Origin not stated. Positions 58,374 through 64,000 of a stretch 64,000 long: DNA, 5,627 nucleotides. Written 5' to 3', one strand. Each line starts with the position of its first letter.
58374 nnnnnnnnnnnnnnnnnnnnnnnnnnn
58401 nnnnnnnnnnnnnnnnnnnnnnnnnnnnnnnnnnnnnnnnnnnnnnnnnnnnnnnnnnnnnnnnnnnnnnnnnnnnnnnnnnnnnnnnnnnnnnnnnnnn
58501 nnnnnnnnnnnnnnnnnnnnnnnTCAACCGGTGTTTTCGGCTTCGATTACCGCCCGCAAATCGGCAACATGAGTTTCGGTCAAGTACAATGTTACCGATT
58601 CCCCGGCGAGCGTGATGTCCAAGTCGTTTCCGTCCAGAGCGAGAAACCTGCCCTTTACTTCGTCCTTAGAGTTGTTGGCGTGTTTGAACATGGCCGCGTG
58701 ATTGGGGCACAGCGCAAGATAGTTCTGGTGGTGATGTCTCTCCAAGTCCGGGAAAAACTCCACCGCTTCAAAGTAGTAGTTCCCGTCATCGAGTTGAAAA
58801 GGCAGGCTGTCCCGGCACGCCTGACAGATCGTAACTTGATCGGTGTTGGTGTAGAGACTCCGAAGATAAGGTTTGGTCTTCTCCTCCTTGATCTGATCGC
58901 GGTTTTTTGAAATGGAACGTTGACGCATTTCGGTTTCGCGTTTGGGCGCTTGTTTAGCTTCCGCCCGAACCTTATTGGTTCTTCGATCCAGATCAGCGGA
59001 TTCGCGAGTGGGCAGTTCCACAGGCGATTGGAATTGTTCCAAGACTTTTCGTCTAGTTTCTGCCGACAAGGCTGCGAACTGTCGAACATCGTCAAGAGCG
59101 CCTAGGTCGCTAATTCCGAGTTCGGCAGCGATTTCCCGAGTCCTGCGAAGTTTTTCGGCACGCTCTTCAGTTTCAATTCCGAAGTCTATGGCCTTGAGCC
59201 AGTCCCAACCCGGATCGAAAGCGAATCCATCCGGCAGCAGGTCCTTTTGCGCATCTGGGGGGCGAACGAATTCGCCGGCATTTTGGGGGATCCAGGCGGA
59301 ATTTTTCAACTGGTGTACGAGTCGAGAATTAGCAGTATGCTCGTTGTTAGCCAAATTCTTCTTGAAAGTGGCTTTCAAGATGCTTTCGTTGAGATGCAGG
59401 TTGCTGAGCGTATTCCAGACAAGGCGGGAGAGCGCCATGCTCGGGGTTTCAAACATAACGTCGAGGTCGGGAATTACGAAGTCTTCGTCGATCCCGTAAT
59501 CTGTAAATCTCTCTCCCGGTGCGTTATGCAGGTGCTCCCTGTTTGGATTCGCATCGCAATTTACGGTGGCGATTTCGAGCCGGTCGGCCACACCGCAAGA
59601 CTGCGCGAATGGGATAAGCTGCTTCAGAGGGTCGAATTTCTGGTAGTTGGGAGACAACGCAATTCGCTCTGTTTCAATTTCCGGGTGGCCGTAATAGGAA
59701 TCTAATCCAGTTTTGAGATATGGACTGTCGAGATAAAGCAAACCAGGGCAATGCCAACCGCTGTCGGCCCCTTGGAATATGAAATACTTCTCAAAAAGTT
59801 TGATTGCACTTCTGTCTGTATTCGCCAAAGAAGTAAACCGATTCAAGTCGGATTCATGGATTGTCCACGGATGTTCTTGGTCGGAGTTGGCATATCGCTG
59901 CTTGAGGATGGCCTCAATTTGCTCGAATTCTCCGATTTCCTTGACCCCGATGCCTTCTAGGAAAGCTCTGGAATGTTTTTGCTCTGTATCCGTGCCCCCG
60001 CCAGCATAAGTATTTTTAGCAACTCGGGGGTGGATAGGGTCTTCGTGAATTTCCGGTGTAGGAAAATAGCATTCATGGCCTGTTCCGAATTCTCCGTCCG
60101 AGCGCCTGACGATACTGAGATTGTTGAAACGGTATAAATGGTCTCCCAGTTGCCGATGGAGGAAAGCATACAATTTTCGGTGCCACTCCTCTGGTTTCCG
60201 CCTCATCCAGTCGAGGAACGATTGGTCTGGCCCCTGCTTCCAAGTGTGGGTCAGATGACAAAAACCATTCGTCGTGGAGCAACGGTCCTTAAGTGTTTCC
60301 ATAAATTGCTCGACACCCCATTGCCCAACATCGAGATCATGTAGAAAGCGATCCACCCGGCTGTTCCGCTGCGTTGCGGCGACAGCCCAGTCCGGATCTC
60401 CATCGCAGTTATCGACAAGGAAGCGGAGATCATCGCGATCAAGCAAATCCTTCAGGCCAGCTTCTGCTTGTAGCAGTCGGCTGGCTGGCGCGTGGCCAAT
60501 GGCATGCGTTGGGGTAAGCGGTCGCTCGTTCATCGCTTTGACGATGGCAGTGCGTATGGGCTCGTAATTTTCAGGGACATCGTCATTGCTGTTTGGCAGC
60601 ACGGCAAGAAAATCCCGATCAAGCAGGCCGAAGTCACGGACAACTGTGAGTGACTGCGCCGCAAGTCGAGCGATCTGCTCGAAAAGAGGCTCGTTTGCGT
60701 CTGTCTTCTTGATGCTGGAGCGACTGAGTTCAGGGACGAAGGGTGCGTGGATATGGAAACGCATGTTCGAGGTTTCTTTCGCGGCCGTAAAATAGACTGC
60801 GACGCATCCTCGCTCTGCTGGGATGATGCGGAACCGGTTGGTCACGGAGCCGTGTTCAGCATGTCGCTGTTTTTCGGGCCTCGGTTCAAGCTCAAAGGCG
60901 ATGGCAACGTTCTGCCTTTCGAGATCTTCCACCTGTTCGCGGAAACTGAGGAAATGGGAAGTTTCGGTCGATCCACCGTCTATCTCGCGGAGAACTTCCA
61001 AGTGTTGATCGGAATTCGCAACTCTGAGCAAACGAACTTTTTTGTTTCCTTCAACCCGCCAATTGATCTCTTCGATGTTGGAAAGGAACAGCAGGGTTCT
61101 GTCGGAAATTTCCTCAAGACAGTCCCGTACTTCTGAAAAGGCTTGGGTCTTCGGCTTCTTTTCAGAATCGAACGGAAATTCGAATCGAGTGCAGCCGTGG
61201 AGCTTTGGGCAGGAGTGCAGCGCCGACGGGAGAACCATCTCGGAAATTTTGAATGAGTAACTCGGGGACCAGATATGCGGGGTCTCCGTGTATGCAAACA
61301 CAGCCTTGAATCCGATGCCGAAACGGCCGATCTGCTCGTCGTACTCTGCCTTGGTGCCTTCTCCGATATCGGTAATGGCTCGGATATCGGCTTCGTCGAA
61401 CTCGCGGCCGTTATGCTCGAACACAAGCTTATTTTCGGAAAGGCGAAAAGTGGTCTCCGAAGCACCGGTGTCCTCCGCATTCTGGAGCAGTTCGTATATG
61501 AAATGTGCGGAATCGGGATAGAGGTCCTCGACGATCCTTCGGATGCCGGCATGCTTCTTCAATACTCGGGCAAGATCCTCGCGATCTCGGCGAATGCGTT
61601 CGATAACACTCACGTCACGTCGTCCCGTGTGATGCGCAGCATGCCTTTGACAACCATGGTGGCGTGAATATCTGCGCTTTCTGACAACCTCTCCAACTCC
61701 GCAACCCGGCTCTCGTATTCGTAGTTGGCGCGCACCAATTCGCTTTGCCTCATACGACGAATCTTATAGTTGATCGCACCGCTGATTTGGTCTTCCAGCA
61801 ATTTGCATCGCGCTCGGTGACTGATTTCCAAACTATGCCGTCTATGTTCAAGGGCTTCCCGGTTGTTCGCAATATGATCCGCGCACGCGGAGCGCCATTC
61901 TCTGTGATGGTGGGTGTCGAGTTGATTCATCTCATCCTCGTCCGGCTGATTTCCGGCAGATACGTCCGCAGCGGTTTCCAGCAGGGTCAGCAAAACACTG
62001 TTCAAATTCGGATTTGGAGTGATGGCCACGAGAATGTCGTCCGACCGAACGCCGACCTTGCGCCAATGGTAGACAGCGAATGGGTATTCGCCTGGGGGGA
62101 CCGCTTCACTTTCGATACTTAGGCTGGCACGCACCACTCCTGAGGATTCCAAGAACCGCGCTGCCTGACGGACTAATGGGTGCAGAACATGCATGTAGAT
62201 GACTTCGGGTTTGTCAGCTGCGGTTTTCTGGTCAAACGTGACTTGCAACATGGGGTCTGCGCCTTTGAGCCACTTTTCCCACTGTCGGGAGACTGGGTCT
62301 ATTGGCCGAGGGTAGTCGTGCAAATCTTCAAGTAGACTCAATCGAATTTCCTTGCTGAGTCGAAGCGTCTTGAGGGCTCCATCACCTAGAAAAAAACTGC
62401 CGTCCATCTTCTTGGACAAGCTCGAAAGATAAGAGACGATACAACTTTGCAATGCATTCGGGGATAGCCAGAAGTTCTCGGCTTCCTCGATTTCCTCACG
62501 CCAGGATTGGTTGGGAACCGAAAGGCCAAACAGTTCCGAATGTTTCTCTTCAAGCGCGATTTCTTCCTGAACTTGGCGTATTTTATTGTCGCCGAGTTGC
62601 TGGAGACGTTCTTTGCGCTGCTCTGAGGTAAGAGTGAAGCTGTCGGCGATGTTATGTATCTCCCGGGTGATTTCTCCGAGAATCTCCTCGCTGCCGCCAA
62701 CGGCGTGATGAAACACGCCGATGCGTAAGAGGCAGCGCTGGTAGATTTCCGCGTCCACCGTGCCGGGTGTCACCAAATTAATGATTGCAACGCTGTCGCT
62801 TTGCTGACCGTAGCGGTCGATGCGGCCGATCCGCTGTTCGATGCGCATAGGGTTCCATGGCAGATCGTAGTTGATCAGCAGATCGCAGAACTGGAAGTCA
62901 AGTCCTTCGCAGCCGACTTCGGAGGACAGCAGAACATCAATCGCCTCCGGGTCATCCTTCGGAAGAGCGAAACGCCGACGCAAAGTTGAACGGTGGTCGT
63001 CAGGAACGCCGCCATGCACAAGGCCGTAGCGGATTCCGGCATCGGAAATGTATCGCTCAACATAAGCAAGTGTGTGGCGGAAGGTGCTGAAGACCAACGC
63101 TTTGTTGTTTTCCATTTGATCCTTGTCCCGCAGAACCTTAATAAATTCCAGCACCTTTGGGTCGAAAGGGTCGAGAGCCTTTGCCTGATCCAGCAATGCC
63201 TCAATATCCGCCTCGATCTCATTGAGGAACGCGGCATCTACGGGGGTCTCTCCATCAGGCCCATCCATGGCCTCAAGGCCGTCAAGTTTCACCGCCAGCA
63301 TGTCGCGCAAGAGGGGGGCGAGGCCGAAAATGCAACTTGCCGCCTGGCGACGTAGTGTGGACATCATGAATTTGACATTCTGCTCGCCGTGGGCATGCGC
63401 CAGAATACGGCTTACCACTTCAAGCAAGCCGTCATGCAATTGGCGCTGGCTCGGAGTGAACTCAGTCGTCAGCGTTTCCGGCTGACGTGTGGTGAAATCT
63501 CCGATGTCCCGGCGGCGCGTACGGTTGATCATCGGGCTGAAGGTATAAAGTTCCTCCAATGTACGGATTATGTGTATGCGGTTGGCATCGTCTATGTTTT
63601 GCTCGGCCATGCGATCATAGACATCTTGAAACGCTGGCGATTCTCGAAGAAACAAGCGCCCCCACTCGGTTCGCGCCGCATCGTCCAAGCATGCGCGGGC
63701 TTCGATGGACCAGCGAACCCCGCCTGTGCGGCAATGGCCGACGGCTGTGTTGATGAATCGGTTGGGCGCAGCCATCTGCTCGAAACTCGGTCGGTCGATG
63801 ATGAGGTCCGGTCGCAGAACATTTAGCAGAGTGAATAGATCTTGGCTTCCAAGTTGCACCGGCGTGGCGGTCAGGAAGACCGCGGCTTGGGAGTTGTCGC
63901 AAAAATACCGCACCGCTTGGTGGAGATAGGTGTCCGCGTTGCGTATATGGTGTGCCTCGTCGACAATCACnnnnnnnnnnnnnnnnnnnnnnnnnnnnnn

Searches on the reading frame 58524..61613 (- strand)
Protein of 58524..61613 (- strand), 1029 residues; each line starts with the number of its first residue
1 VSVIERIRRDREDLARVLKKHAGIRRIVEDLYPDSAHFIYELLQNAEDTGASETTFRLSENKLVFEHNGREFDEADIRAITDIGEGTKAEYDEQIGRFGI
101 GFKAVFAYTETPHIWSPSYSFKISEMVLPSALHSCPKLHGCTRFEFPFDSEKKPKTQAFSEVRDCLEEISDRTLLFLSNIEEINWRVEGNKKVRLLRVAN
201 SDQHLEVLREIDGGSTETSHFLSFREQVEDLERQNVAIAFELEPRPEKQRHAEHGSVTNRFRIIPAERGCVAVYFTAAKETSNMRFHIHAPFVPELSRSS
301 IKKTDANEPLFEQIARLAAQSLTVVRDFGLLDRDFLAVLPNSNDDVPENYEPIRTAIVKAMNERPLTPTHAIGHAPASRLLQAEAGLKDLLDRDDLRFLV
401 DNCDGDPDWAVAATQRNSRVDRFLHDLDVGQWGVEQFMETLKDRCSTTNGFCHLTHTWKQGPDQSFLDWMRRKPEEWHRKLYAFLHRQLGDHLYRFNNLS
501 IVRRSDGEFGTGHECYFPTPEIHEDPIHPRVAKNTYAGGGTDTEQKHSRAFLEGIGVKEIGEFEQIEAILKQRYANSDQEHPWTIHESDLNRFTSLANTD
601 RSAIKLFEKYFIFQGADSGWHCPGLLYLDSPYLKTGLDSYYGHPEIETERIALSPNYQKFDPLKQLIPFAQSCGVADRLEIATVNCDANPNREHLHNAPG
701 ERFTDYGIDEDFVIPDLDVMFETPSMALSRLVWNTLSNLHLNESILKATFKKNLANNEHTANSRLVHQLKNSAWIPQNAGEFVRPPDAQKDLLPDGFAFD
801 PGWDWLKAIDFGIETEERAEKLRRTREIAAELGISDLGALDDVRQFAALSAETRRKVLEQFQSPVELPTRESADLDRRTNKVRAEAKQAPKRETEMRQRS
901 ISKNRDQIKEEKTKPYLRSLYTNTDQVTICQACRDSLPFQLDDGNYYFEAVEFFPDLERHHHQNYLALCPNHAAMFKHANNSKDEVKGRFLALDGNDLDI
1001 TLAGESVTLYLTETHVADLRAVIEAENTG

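Call 8: search_protein_families(library=pfam, proteins=[window:58524-61613:-], max_evalue=0.001)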
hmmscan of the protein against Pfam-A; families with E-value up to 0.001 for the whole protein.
window:58524-61613:- (1029 aa): 1 family
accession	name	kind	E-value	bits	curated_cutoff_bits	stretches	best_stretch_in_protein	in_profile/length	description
PF25794.1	SACS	-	5.3e-19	69.4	32.8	1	24-117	8-121/247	Sacsin domain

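Call 9: search_protein_families(library=padloc, proteins=[window:58524-61613:-], max_evalue=0.00001)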
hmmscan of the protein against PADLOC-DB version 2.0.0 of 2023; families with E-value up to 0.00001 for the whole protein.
window:58524-61613:- (1029 aa): 9 families
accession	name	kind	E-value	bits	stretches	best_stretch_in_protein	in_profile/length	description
PDLC03972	TmtA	-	4.1e-54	182.2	1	3-785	6-801/1302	-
PDLC03968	TmtA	-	8e-53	177.5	1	3-444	42-488/1486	-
PDLC03966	TmtA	-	1.9e-41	140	1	2-436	5-482/1655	-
PDLC03964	TmtA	-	5.1e-32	109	2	159-848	204-871/1538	-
PDLC03965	TmtA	-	1.1e-29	101.2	2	24-125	21-123/1370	-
PDLC03971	TmtA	-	5.6e-23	78.5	2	38-118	57-145/1782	-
PDLC03969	TmtA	-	3e-18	62.9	1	40-302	34-314/1563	-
PDLC03970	TmtA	-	3.7e-18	62.9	1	37-106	64-132/1552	-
PDLC03967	TmtA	-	4.1e-11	40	1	38-102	41-109/1063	-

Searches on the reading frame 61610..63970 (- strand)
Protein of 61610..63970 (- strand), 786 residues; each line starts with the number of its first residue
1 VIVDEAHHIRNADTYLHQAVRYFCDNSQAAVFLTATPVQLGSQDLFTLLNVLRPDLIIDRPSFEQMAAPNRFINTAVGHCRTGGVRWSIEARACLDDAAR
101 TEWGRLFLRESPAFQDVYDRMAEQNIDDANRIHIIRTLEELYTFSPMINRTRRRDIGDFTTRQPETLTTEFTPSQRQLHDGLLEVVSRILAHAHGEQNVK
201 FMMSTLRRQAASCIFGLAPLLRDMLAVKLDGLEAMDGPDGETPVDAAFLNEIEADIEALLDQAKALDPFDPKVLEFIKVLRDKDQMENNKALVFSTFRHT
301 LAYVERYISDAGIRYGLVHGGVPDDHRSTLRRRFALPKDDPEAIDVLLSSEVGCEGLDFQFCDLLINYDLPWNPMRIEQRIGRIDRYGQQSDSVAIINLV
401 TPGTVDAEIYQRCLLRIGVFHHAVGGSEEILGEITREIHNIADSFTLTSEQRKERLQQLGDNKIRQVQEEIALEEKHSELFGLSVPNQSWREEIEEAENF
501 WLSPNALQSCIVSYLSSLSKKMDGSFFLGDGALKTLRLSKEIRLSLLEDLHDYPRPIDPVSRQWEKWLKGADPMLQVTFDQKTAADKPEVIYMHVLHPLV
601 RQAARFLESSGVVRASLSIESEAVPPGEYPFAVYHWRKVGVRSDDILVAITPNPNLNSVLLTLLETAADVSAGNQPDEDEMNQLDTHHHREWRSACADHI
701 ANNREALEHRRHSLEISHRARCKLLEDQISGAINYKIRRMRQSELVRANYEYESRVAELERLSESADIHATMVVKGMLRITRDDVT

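Call 8: search_protein_families(library=pfam, proteins=[window:61610-63970:-], max_evalue=0.001)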
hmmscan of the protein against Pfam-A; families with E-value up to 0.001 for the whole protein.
window:61610-63970:- (786 aa): 2 families
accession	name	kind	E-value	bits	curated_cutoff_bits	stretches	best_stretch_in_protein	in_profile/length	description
PF00271.37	Helicase_C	-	4e-20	72.6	23.5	1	277-388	7-110/110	Helicase conserved C-terminal domain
PF00176.29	SNF2-rel_dom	-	3.4e-10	40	24.9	1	1-68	129-194/290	SNF2-related domain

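Call 9: search_protein_families(library=padloc, proteins=[window:61610-63970:-], max_evalue=0.00001)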
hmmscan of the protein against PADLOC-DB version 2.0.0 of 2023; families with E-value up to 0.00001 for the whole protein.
window:61610-63970:- (786 aa): 32 families (the best 25 are shown)
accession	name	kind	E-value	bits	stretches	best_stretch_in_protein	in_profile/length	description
PDLC02623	DrmD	-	3.7e-84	281.2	1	2-742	244-969/1040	DrmD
PDLC02621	DrmD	-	2.6e-41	139.8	1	270-609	499-822/1040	DrmD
PDLC02500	BrxHI|BrxHII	-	2.1e-32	110.6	1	252-485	439-670/933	BrxHI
PDLC02619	DrmD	-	2.5e-31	106.7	1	344-434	490-580/872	DrmD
PDLC00659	HmaA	-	2.6e-28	96.4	1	251-509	465-737/1176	SNF2 helicase / DEAD-box helicase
PDLC02572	DrmA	-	1.4e-27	94.1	1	271-609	501-822/1043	DrmA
PDLC02504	BrxHI|BrxHII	-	1e-22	78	1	265-434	463-627/971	BrxHII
PDLC02193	PLD_Helicase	-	1.7e-22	77.4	1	260-417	662-827/905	-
PDLC02620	DrmD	-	2.9e-22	76.5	1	287-455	483-644/1060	DrmD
PDLC02625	DrmD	-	5e-21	72.9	1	288-393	267-375/792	DrmD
PDLC02624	DrmD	-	2.8e-18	63.8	1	279-402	354-480/652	DrmD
PDLC02632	DrmD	-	7.2e-18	62.4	1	273-407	506-644/662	DrmD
PDLC02634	DrmD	-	1.3e-17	60.9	1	342-413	537-608/900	DrmD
PDLC02633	DrmD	-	3.4e-17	59.7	1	279-404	517-645/839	DrmD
PDLC02629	DrmD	-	4.2e-17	59.8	1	312-404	10-102/508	DrmD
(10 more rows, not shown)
